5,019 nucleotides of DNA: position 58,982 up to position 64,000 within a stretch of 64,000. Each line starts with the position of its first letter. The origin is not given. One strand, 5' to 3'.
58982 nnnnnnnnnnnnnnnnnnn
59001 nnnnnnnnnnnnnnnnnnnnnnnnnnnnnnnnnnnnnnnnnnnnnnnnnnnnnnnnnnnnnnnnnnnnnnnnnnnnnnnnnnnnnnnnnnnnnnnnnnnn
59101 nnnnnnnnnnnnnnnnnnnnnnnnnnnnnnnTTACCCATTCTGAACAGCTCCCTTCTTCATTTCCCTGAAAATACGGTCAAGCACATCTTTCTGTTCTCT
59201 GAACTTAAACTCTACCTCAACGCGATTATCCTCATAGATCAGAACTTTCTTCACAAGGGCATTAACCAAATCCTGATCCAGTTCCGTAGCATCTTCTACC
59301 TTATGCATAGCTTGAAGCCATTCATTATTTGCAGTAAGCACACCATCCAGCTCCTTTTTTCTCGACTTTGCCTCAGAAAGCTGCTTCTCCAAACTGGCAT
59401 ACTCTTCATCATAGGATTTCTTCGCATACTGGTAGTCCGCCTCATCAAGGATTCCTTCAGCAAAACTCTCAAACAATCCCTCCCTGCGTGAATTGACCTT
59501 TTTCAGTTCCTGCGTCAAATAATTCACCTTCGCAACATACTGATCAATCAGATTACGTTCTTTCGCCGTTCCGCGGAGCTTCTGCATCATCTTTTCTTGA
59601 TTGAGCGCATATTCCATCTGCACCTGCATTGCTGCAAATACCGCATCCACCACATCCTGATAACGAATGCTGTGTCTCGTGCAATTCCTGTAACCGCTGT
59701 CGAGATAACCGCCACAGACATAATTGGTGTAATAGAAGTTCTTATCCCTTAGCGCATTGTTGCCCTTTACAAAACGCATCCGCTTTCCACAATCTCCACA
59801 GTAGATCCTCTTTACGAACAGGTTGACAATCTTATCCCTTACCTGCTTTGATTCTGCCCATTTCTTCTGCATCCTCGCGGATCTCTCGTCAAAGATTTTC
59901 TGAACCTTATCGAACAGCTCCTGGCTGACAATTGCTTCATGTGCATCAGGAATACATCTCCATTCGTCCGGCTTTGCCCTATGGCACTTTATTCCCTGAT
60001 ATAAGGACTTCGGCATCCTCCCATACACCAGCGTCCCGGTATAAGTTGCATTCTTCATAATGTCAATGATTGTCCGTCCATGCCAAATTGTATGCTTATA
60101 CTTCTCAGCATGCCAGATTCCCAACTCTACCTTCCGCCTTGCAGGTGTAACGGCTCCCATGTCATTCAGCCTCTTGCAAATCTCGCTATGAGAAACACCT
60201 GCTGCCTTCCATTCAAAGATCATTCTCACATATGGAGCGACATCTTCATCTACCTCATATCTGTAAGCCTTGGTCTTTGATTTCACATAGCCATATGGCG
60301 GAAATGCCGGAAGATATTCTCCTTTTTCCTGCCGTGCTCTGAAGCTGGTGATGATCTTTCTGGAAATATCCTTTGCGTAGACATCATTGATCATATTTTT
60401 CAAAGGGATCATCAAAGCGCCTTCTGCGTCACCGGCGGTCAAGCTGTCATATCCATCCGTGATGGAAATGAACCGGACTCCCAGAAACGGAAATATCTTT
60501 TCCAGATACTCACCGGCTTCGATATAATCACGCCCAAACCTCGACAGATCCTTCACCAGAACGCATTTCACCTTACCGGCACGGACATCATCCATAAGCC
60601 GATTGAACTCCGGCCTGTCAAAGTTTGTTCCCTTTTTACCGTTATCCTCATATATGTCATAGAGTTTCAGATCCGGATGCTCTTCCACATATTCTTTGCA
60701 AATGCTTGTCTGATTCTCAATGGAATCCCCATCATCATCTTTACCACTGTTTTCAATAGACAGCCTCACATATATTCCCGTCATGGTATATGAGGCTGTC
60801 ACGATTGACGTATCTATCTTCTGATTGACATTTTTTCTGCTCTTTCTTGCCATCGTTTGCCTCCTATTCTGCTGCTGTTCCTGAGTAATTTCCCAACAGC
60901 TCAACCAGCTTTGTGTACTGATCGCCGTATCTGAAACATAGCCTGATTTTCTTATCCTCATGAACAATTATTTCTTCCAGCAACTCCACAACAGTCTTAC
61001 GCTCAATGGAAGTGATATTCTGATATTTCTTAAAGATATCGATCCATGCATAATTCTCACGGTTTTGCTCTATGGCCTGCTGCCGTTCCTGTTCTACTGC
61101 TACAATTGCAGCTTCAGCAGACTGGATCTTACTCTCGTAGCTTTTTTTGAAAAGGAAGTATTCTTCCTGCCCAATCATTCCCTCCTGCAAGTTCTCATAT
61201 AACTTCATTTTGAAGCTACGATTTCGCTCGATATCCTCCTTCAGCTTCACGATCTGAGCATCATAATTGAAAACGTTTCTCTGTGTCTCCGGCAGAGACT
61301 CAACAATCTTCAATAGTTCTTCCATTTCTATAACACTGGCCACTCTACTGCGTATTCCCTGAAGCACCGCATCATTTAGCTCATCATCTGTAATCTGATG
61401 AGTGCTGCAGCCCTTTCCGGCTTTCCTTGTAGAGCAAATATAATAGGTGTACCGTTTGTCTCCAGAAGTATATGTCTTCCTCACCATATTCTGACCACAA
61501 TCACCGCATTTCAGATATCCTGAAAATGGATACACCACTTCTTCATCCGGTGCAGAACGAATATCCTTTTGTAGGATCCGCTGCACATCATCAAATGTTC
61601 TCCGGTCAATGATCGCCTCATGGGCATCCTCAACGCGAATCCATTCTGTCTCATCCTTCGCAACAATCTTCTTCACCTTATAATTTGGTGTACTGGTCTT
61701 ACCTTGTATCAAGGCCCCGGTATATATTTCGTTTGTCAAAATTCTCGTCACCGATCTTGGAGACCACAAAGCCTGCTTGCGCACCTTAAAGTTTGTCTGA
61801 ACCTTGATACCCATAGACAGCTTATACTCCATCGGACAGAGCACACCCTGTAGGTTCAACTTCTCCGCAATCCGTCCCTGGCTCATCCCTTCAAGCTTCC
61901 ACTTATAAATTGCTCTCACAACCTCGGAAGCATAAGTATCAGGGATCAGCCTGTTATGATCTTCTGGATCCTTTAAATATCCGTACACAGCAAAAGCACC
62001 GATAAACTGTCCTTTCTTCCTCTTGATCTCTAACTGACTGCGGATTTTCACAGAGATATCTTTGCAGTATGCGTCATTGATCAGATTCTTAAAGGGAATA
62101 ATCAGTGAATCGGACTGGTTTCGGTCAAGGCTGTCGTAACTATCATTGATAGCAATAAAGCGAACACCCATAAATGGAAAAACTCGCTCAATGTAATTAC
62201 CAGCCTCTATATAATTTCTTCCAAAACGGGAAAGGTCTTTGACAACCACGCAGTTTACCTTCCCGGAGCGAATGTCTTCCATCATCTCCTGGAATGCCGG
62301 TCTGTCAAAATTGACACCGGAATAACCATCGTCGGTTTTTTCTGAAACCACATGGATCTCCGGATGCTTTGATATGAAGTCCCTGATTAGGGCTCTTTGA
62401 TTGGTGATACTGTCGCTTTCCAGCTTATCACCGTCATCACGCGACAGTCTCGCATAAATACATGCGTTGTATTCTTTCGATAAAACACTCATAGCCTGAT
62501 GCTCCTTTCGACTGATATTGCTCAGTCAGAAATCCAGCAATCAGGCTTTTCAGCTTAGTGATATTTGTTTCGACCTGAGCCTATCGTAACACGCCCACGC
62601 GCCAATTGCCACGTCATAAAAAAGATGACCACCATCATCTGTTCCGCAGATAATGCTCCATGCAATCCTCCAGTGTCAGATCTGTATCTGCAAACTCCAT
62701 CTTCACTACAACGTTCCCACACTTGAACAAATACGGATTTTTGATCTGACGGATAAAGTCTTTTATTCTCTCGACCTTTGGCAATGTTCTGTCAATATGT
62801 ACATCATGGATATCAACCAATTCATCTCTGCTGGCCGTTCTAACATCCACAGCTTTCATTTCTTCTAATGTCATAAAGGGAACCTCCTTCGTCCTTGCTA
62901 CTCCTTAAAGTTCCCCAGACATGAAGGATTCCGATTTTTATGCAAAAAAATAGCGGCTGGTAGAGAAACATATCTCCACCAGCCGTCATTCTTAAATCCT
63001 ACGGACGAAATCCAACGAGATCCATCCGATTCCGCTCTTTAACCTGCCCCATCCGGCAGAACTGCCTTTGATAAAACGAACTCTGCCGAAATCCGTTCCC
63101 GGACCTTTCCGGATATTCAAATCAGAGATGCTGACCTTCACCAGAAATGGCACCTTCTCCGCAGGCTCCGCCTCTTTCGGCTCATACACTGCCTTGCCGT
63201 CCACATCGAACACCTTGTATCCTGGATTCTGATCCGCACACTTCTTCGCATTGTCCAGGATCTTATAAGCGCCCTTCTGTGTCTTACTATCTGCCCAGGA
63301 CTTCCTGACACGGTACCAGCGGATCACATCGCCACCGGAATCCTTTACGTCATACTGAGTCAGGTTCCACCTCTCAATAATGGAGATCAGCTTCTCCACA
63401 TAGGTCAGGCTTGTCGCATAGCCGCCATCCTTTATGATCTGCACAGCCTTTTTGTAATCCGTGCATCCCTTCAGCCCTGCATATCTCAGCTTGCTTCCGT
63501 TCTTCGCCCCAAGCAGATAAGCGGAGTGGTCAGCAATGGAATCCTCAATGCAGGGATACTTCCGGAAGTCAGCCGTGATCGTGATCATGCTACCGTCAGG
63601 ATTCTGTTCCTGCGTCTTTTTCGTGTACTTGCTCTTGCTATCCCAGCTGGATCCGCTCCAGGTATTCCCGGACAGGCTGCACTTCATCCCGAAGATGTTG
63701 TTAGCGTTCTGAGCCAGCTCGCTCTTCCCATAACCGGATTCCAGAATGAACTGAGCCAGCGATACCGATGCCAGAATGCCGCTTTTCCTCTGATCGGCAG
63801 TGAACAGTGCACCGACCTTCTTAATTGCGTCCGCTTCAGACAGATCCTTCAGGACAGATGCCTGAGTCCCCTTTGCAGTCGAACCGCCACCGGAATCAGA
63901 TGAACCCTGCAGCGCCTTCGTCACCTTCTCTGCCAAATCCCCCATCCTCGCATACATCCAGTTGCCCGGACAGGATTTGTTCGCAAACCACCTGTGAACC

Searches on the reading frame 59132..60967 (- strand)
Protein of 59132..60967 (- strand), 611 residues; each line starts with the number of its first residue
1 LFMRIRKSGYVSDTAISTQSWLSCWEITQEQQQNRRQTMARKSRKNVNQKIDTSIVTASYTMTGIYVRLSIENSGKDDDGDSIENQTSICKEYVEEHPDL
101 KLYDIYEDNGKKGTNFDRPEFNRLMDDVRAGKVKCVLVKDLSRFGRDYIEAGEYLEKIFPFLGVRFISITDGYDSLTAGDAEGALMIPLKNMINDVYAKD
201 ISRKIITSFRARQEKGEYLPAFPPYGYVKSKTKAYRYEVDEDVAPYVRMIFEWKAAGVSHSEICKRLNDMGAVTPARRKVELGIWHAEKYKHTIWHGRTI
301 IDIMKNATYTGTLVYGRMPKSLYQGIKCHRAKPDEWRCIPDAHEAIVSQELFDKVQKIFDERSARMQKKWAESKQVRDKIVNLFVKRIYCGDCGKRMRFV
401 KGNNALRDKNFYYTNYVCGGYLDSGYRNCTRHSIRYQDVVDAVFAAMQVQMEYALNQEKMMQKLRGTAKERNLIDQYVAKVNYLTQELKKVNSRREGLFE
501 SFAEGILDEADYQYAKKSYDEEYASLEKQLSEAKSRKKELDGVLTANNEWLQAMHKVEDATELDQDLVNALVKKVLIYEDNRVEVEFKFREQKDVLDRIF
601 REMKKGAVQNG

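Call 5: search_protein_families(library=pfam, proteins=[window:59132-60967:-], max_evalue=0.01)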
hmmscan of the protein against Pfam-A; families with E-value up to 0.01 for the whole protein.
window:59132-60967:- (611 aa): 4 families
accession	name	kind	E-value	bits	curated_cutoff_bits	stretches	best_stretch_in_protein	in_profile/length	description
PF00239.26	Resolvase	-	2.1e-22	80.2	23.3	1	65-217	3-144/145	Resolvase, N terminal domain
PF07508.19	Recombinase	-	2.2e-22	79.7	21.1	1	241-362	1-102/102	Recombinase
PF13408.12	Zn_ribbon_recom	-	1.8e-11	44.6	25.3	1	383-447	1-57/58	Recombinase zinc beta ribbon domain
PF14287.11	DUF4368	-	1.5e-07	31.9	25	1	548-584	13-49/67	Domain of unknown function (DUF4368)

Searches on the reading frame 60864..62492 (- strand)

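Call 5: search_protein_families(library=pfam, proteins=[window:60864-62492:-], max_evalue=0.01)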
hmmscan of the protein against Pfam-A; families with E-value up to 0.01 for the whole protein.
window:60864-62492:- (542 aa): 5 families
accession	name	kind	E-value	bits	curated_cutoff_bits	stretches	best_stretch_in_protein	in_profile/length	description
PF07508.19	Recombinase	-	1.2e-23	83.7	21.1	1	189-309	4-101/102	Recombinase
PF00239.26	Resolvase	-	1.8e-21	77.2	23.3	1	11-162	2-144/145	Resolvase, N terminal domain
PF13408.12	Zn_ribbon_recom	-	1.3e-16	61.2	25.3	1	322-381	1-58/58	Recombinase zinc beta ribbon domain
PF14287.11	DUF4368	-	0.00022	21.8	25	1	474-516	6-48/67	Domain of unknown function (DUF4368)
PF08281.18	Sigma70_r4_2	-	0.0035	17.4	25.7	0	191-214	14-38/54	Sigma-70, region 4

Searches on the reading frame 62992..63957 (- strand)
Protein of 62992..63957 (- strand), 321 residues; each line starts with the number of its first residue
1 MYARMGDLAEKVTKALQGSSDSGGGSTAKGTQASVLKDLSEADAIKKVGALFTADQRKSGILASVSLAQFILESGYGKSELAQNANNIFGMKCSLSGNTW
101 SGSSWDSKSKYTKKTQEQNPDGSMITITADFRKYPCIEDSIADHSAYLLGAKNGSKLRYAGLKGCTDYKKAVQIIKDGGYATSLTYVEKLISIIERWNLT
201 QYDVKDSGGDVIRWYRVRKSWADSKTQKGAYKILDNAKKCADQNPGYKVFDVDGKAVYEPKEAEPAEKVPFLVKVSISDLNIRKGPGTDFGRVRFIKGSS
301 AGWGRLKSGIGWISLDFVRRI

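Call 5: search_protein_families(library=pfam, proteins=[window:62992-63957:-], max_evalue=0.01)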
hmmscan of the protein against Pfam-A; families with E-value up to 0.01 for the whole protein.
window:62992-63957:- (321 aa): 1 family
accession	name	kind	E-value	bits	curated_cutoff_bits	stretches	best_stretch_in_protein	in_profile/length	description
PF01832.25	Glucosaminidase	-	2e-31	109.7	30.2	1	52-199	4-123/123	Mannosyl-glycoprotein endo-beta-N-acetylglucosaminidase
